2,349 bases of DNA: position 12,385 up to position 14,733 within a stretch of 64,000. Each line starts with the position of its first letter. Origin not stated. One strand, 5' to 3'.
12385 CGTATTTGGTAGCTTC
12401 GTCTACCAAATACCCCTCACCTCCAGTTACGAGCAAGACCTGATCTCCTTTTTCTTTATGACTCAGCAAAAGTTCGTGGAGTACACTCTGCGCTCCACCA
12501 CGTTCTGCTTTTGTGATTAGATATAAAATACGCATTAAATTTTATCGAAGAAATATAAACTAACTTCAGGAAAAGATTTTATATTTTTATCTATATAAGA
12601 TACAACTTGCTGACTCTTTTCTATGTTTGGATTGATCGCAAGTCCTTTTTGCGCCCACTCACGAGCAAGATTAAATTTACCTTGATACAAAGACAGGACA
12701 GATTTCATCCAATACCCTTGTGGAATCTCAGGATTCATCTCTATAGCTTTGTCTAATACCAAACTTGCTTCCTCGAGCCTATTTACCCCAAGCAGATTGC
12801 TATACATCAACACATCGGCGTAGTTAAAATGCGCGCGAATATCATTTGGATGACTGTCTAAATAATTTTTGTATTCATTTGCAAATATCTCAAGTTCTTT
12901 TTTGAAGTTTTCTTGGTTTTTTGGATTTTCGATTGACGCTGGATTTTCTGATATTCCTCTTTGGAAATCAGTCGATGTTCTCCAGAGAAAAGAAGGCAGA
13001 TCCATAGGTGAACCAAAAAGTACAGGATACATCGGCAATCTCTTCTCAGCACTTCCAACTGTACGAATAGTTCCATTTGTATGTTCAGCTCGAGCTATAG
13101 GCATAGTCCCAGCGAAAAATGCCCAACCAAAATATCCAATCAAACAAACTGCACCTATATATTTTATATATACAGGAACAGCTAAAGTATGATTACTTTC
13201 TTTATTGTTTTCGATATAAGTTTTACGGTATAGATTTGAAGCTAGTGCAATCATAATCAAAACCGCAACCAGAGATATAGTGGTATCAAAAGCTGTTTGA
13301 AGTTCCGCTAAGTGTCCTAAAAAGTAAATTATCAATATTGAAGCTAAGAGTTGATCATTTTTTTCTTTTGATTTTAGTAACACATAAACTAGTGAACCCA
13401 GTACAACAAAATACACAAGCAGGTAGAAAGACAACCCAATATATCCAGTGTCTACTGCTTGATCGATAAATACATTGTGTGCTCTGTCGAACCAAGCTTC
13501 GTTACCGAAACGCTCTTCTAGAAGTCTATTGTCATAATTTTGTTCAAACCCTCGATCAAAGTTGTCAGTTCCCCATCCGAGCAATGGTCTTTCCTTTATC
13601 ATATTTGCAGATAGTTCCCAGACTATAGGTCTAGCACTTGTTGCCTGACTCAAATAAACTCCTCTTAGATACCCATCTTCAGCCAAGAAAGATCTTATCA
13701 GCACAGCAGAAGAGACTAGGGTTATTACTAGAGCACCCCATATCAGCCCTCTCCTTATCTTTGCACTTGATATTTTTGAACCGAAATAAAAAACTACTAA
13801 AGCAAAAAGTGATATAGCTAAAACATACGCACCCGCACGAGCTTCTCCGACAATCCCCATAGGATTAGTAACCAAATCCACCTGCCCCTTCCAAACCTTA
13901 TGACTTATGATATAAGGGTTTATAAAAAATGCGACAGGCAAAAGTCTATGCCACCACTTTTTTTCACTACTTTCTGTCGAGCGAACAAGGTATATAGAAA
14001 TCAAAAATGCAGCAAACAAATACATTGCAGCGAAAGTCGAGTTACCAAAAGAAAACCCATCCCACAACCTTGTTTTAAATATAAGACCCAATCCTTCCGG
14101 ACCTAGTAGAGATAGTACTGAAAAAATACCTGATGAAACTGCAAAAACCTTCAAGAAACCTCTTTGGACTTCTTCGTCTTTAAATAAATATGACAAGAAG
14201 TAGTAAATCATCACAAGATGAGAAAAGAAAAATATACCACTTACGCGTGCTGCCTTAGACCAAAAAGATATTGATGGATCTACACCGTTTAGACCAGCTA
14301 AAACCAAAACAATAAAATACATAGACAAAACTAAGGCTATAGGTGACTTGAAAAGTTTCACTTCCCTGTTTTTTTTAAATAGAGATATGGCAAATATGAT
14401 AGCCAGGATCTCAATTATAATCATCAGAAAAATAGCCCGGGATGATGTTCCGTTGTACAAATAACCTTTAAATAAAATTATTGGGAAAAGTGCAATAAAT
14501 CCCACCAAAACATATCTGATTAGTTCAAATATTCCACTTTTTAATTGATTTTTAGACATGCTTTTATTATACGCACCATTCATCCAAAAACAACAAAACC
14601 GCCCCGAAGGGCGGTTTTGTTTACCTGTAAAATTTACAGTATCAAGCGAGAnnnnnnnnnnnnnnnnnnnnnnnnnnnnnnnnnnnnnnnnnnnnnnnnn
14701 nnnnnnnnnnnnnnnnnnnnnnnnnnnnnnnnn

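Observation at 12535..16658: Wzy_C-TPR membrane protein adjacent to a Ser/Thr-rich PG-binding surface protein: candidate protein O-glycosylation module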

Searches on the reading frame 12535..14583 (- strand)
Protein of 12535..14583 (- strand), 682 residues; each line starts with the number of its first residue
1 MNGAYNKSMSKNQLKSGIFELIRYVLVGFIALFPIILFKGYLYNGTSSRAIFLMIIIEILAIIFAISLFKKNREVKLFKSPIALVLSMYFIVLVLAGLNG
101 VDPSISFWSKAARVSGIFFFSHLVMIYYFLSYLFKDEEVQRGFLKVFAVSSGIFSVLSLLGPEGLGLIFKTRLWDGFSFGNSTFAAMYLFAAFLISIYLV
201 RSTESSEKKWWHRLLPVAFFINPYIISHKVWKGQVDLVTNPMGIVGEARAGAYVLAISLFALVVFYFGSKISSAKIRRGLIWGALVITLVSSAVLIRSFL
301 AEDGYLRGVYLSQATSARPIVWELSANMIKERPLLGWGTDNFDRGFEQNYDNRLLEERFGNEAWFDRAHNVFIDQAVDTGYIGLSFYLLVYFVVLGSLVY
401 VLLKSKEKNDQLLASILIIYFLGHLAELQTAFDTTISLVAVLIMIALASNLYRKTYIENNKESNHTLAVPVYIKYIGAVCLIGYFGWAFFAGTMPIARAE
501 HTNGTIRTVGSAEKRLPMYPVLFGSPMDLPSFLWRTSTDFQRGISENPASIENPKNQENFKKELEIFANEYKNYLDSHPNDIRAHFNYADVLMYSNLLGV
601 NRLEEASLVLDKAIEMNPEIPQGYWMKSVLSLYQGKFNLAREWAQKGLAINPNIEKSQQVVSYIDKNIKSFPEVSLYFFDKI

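Call 3: search_protein_families(library=pfam, proteins=[window:12535-14583:-], max_evalue=0.01)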
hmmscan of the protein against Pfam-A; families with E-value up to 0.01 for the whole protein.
window:12535-14583:- (682 aa): 6 families
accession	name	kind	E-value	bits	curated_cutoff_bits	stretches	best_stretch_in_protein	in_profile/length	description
PF04932.20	Wzy_C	-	4.8e-14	52.8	31.7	1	247-388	14-149/149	O-Antigen ligase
PF07719.23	TPR_2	-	9.6e-05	22.7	27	0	622-653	2-33/34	Tetratricopeptide repeat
PF13431.12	TPR_17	-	0.00071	20.1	24.4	0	571-592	2-23/34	Tetratricopeptide repeat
PF13432.12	TPR_16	-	0.0013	19.6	32.7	0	597-652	7-62/65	Tetratricopeptide repeat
PF13181.12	TPR_8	-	0.0022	18.5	25.7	0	623-653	3-33/34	Tetratricopeptide repeat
PF00515.34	TPR_1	-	0.01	16.1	27.8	0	633-653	13-33/34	Tetratricopeptide repeat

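Call 4: search_protein_families(library=ncbifam, proteins=[window:12535-14583:-], max_evalue=0.01)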
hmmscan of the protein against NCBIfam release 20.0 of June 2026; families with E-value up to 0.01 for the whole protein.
window:12535-14583:- (682 aa): 1 family
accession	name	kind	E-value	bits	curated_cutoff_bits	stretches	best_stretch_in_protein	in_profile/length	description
TIGR02917.1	PEP_TPR_lipo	equivalog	1.2e-06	26.8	312.2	1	567-664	212-304/899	XrtA/PEP-CTERM system TPR-repeat protein PrsT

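Call 9: find_homologous_proteins(query=window:12535-14583:-)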
Query window:12535-14583:- (682 aa): 353 proteins with E <= 0.001 among 8000 candidates; the best 120 are listed.
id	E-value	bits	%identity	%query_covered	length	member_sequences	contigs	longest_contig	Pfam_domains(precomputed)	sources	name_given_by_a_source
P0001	0.0e+0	1436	95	99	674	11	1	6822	PF04932.21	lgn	-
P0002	0.0e+0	1349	86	99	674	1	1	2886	PF04932.21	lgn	-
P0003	0.0e+0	1310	84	99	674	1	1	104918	PF13431.13,PF04932.21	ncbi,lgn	-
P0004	1.4e-255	868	57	97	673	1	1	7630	PF07719.24,PF04932.21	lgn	-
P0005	9.3e-242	822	54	98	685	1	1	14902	PF07719.24,PF04932.21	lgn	-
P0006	2.8e-240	817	54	97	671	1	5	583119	PF13432.13,PF04932.21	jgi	jgi:tetratricopeptide (TPR) repeat protein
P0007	1.4e-229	782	54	98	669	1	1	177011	PF13428.13,PF07719.24,PF04932.21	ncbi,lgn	-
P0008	3.4e-229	781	52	98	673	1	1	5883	PF04932.21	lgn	-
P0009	8.4e-227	773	51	99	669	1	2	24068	PF13432.13,PF13428.13,PF07719.24,PF04932.21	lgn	-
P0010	3.0e-222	758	51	98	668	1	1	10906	PF04932.21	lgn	-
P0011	6.4e-221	753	53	92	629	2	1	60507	PF13432.13,PF04932.21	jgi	-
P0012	2.3e-216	738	50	97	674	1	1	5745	PF13432.13,PF07719.24,PF04932.21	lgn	-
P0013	7.9e-215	733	49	97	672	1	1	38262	PF07719.24,PF04932.21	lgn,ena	-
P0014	4.4e-214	731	50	96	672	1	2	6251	PF04932.21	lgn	-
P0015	7.9e-214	730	51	97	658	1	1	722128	PF13431.13,PF04932.21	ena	-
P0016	1.4e-213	729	50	97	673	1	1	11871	PF13432.13,PF07719.24,PF04932.21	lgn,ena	-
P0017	8.6e-212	723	50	97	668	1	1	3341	PF13431.13,PF00515.35,PF13428.13,PF07719.24,PF04932.21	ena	-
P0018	3.7e-209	715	47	99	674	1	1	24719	PF13432.13,PF04932.21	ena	-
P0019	3.6e-208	711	49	97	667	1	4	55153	PF04932.21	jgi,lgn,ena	-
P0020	1.1e-207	710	48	98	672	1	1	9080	PF07719.24,PF04932.21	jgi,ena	-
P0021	1.7e-207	709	47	94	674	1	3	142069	PF04932.21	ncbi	-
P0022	4.1e-205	701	47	99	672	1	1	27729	PF13432.13,PF04932.21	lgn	-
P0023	7.1e-205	700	48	98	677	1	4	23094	PF07719.24,PF04932.21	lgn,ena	-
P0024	1.5e-204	699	48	97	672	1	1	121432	PF13428.13,PF04932.21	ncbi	-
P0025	1.8e-204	699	47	98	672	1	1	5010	PF04932.21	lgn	-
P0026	2.4e-204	699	48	100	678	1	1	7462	PF13432.13,PF07719.24,PF04932.21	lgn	-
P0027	4.1e-204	698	48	96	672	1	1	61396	PF04932.21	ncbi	-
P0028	2.3e-203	695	49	98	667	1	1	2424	PF04932.21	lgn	-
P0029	7.3e-203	694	47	98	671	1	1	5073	PF13432.13,PF13428.13,PF07719.24,PF04932.21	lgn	-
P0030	9.7e-203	693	49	97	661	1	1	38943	PF13432.13,PF04932.21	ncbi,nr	ncbi:MAG TPA: O-antigen ligase family protein [Candidatus Paceibacterota bacterium]|nr:O-antigen lig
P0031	1.5e-202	693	48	97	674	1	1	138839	PF13432.13,PF04932.21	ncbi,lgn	-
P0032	1.6e-202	693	47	99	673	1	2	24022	PF04932.21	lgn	-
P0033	9.6e-202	690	45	97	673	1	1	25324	PF13428.13,PF04932.21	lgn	-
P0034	5.5e-201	688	46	97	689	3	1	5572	PF04932.21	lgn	-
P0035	6.6e-201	687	48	97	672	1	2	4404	PF04932.21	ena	-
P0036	2.2e-200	686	46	97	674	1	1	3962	PF04932.21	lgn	-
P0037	2.7e-200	685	46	98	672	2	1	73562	PF04932.21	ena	-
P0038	9.5e-200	683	46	98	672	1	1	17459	PF04932.21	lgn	-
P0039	1.7e-199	683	47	98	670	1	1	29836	PF04932.21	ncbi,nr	ncbi:MAG: O-antigen ligase family protein [Candidatus Pacebacteria bacterium]|nr:O-antigen ligase fa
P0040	2.7e-199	682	45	99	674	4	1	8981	PF13432.13,PF07719.24,PF04932.21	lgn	-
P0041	3.9e-199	681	47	99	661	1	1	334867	PF07719.24,PF04932.21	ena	-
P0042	4.1e-199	681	48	97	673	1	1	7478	PF04932.21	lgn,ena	-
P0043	5.1e-199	681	47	98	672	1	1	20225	PF13432.13,PF07719.24,PF04932.21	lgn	-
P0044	6.6e-199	681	48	96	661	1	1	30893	PF04932.21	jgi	-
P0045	8.5e-199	680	46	98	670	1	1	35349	PF13431.13,PF04932.21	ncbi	-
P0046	1.6e-198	679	48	98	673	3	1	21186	PF13432.13,PF07719.24,PF04932.21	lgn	-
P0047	2.3e-198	679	47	97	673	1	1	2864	PF04932.21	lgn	-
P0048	3.0e-198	678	47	98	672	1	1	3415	PF04932.21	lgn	-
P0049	4.1e-198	678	47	98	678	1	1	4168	PF07719.24,PF04932.21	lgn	-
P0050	1.7e-197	676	46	99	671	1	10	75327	PF13432.13,PF13428.13,PF07719.24,PF04932.21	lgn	-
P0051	1.8e-197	676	48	97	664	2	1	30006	PF04932.21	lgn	-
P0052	1.8e-197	676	47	99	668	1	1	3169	PF13431.13,PF13414.13,PF07719.24,PF04932.21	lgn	-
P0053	3.0e-197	675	47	98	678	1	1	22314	PF07719.24,PF04932.21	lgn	-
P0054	5.5e-197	674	48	96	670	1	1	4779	PF07719.24,PF04932.21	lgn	-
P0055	9.7e-197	674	47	96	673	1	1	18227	PF07719.24,PF04932.21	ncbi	-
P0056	1.2e-196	673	47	98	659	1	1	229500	PF04932.21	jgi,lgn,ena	-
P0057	1.8e-196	673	48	98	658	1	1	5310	PF04932.21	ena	-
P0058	2.3e-196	672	48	98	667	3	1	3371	PF00515.35,PF13181.13,PF07719.24,PF04932.21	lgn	-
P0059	2.8e-196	672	47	97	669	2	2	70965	PF13431.13,PF13428.13,PF04932.21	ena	-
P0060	2.8e-196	672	46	96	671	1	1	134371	PF04932.21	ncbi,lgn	-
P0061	3.6e-196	672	48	99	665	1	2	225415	PF04932.21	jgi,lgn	-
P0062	4.7e-196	671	47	97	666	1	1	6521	PF13431.13,PF13414.13,PF13181.13,PF07719.24,PF04932.21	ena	-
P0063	2.8e-195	669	49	99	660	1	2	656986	PF13432.13,PF13181.13,PF07719.24,PF04932.21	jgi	jgi:O-antigen ligase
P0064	4.3e-195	668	46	97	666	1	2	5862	PF04932.21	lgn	-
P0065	5.2e-195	668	49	97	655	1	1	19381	PF14559.13,PF07719.24,PF04932.21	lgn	-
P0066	9.9e-195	667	45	94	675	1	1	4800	PF04932.21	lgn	-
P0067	4.0e-194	665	46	99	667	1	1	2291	PF04932.21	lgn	-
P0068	4.3e-194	665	45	98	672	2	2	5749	PF13432.13,PF07719.24,PF04932.21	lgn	-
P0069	2.6e-193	662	45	98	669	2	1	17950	PF14559.13,PF07719.24,PF04932.21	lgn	-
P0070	2.7e-193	662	47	98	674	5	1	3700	PF04932.21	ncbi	-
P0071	3.1e-193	662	46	98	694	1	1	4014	PF04932.21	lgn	-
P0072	9.3e-193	660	46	99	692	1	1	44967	PF04932.21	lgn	-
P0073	1.1e-192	660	48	98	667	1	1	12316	PF04932.21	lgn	-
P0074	1.2e-192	660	46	98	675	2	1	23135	PF13432.13,PF04932.21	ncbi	-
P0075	1.2e-192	660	46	98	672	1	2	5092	PF13432.13,PF07719.24,PF04932.21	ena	-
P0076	1.2e-192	660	46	98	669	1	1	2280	PF13432.13,PF07719.24,PF04932.21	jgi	jgi:O-antigen ligase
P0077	1.9e-192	659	47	97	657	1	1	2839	PF04932.21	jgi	-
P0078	3.1e-192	659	46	99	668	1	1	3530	PF13432.13,PF07719.24,PF04932.21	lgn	-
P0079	3.8e-192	658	46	99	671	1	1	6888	PF04932.21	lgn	-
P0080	8.4e-192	657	46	98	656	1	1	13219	PF04932.21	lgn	-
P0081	8.7e-192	657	46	99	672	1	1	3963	PF04932.21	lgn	-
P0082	4.7e-191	655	46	99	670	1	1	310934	PF14559.13,PF13431.13,PF13414.13,PF07719.24,PF04932.21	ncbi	-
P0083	6.7e-191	654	46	99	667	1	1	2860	PF07719.24,PF04932.21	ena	-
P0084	8.7e-191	654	46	99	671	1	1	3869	PF04932.21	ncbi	-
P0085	1.1e-190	654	46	98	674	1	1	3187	PF04932.21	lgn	-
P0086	3.4e-190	652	47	97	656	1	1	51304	PF14559.13,PF13414.13,PF13432.13,PF07719.24,PF04932.21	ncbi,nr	ncbi:MAG: O-antigen ligase family protein [bacterium]|nr:O-antigen ligase family protein [bacterium]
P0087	4.0e-190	652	47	99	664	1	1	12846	PF04932.21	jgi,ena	-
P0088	4.4e-190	652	46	99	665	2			PF07719.24,PF04932.21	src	-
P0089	4.6e-190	651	47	98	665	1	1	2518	PF13181.13,PF07719.24,PF04932.21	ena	-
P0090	5.4e-190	651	46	96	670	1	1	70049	PF04932.21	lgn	-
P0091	5.6e-190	651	46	97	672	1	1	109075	PF04932.21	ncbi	-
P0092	1.5e-189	650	47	98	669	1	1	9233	PF13432.13,PF04932.21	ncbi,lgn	-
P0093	2.1e-189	649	47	98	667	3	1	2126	PF07719.24,PF04932.21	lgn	-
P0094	2.6e-189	649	47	97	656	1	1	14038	PF07719.24,PF04932.21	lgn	-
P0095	4.5e-189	648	46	99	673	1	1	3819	PF04932.21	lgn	-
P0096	6.6e-189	648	44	98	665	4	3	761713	PF14559.13,PF13428.13,PF07719.24,PF04932.21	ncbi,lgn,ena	-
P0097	7.4e-189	647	51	83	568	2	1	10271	PF13432.13,PF07719.24,PF04932.21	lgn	-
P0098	9.3e-189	647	46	99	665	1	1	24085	PF04932.21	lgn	-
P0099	2.4e-188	646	46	99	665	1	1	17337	PF04932.21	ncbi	-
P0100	2.7e-188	646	47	97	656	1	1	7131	PF07719.24,PF04932.21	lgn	-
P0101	2.8e-188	646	45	99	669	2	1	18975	PF13431.13,PF13432.13,PF04932.21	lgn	-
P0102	2.8e-188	646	46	96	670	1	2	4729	PF07719.24,PF04932.21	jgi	jgi:O-antigen ligase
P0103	3.9e-188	645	47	99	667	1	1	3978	PF04932.21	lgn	-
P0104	5.5e-188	645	46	98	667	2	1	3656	PF13181.13,PF07719.24,PF04932.21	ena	-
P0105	5.6e-188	645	45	100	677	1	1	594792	PF04932.21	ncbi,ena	-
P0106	7.7e-188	644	47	98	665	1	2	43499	PF07719.24,PF04932.21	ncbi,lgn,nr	ncbi:MAG: O-antigen ligase family protein [bacterium]|nr:O-antigen ligase family protein [bacterium]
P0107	8.6e-188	644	43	99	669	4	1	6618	PF04932.21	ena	-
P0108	1.2e-187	644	45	97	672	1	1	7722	PF04932.21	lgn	-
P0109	2.1e-187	643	45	98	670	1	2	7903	PF14559.13,PF13432.13,PF13181.13,PF07719.24,PF04932.21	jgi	jgi:O-antigen ligase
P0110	2.2e-187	643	46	98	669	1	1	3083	PF04932.21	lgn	-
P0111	2.5e-187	642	46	96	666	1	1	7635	PF04932.21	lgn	-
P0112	2.5e-187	642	46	98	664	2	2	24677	PF04932.21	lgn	-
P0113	2.5e-187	642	47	100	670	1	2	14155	PF13414.13,PF04932.21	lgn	-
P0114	3.3e-187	642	47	99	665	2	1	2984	PF07719.24,PF04932.21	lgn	-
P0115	4.2e-187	642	47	94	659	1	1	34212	PF13432.13,PF13181.13,PF07719.24,PF04932.21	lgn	-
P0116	6.5e-187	641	45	99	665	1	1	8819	PF04932.21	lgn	-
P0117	6.9e-187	641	45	96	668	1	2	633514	PF13431.13,PF13428.13,PF07719.24,PF04932.21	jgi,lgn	jgi:O-antigen ligase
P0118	7.7e-187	641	46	96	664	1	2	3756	PF04932.21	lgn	-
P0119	9.6e-187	640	46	98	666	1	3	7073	PF14559.13,PF13414.13,PF07719.24,PF04932.21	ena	-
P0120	1.0e-186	640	45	98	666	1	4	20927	PF13181.13,PF07719.24,PF04932.21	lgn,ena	-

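Call 13: find_related_loci(query=A1, collection=genome_contigs, flank=10000)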
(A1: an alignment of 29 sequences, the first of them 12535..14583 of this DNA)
Query A1 (682 aa) in genome_contigs; peptide patterns used: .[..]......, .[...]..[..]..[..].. (x = any residue, [..] = any of these).
514 stretches matched a pattern; 486 encode a relative of the query (tblastn E <= 1e-3); the best 80 are kept; 80 distinct loci.
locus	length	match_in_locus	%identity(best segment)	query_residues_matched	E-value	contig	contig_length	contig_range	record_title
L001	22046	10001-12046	84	1-682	0e+0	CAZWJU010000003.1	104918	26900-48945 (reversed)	MAG TPA_asm: uncultured Candidatus Saccharibacteria bacterium isolate SRP278252_co2_131 genome assembly, contig: NODE_26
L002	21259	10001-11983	54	22-682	0e+0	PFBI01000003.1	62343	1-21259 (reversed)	MAG: Candidatus Kaiserbacteria bacterium CG10_big_fil_rev_8_21_14_0_10_47_16 CG10_8_21_14_0.10_scaffold_563_c, whole gen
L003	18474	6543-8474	47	39-682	0e+0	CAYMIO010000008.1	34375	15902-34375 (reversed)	MAG TPA_asm: uncultured Candidatus Saccharibacteria bacterium isolate SRP219642_co7_72 genome assembly, contig: NODE_166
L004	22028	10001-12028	48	5-682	0e+0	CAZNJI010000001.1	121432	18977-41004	MAG TPA_asm: uncultured Candidatus Saccharibacteria bacterium isolate SRP329715_co2_69 genome assembly, contig: NODE_285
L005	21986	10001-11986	48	20-682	0e+0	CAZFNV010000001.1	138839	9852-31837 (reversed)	MAG TPA_asm: uncultured Candidatus Saccharibacteria bacterium isolate SRP329715_co1_370 genome assembly, contig: NODE_11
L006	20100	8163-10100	49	21-679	0e+0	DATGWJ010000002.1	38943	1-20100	MAG TPA_asm: Candidatus Paceibacterota bacterium isolate SMAG_U10579 k141_497566, whole genome shotgun sequence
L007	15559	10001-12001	46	6-682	0e+0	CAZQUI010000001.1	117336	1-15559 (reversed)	MAG TPA_asm: uncultured Candidatus Saccharibacteria bacterium isolate SRP342105_co1_472 genome assembly, contig: NODE_18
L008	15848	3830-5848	45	5-682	0e+0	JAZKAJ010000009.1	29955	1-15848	MAG: Patescibacteria group bacterium isolate ADI_H3L2_1_122_18_3-bin016 ADIH3L21_B016_0_000000000009, whole genome shotg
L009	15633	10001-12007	45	1-682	0e+0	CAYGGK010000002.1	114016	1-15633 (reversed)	MAG TPA_asm: uncultured Candidatus Saccharibacteria bacterium isolate ERP113451_co3_264 genome assembly, contig: NODE_47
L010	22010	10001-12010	45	4-682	0e+0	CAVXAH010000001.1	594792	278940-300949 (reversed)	MAG: uncultured bacterium isolate MFD01275.bin.1.77 genome assembly, contig: contig_4149, whole genome shotgun sequence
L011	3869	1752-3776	46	5-682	0e+0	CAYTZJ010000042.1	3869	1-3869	MAG TPA_asm: uncultured Candidatus Saccharibacteria bacterium isolate SRP278252_co2_242 genome assembly, contig: NODE_51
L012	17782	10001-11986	46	5-682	0e+0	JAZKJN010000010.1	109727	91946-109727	MAG: Patescibacteria group bacterium isolate ADI_DC_SW_02_SPN_11032020-bin123 DCSW02SPN_B123_0_000000000010, whole genom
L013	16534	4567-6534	44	22-682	0e+0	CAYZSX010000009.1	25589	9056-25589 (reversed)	MAG TPA_asm: uncultured Candidatus Saccharibacteria bacterium isolate SRP133034_co1_51 genome assembly, contig: NODE_183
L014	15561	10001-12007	47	5-682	0e+0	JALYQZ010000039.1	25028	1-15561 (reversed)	MAG: bacterium isolate MDV bin76 SD1454-56_k127_99268, whole genome shotgun sequence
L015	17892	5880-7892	46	7-679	0e+0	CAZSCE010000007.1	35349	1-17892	MAG TPA_asm: uncultured Candidatus Saccharibacteria bacterium isolate SRP272421_co1_693 genome assembly, contig: NODE_24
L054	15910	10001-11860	23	20-660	2e-32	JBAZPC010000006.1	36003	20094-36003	MAG: Candidatus Paceibacterota bacterium isolate SO_2017_SWC_20 scaffold_1017_c1_LP-4_2017, whole genome shotgun sequenc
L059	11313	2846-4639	24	47-662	6e-31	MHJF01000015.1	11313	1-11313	MAG: Candidatus Harrisonbacteria bacterium RIFCSPHIGHO2_02_FULL_40_20 rifcsphigho2_02_scaffold_33168, whole genome shotg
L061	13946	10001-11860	26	9-653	2e-30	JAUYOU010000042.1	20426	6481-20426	MAG: bacterium isolate C4_maxbin.104 C4_k141_403175, whole genome shotgun sequence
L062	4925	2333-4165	25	21-660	6e-30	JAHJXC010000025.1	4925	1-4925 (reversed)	MAG: Patescibacteria group bacterium isolate UML_A.mb.14 UML_A.mb.14_k141_38255, whole genome shotgun sequence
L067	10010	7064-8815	24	47-659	2e-29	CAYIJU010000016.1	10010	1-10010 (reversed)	MAG TPA_asm: uncultured Candidatus Saccharibacteria bacterium isolate ERP119705_co20_288 genome assembly, contig: NODE_8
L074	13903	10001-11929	25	9-646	2e-27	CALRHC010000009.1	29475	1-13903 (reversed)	MAG: Candidatus Yanofskybacteria bacterium isolate MaH-09apr19-142 genome assembly, contig: MaH-09apr19-C3480, whole gen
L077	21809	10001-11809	23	47-667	1e-27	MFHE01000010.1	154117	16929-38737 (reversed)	MAG: Candidatus Giovannonibacteria bacterium RIFCSPHIGHO2_01_FULL_45_24 rifcsphigho2_01_scaffold_583, whole genome shotg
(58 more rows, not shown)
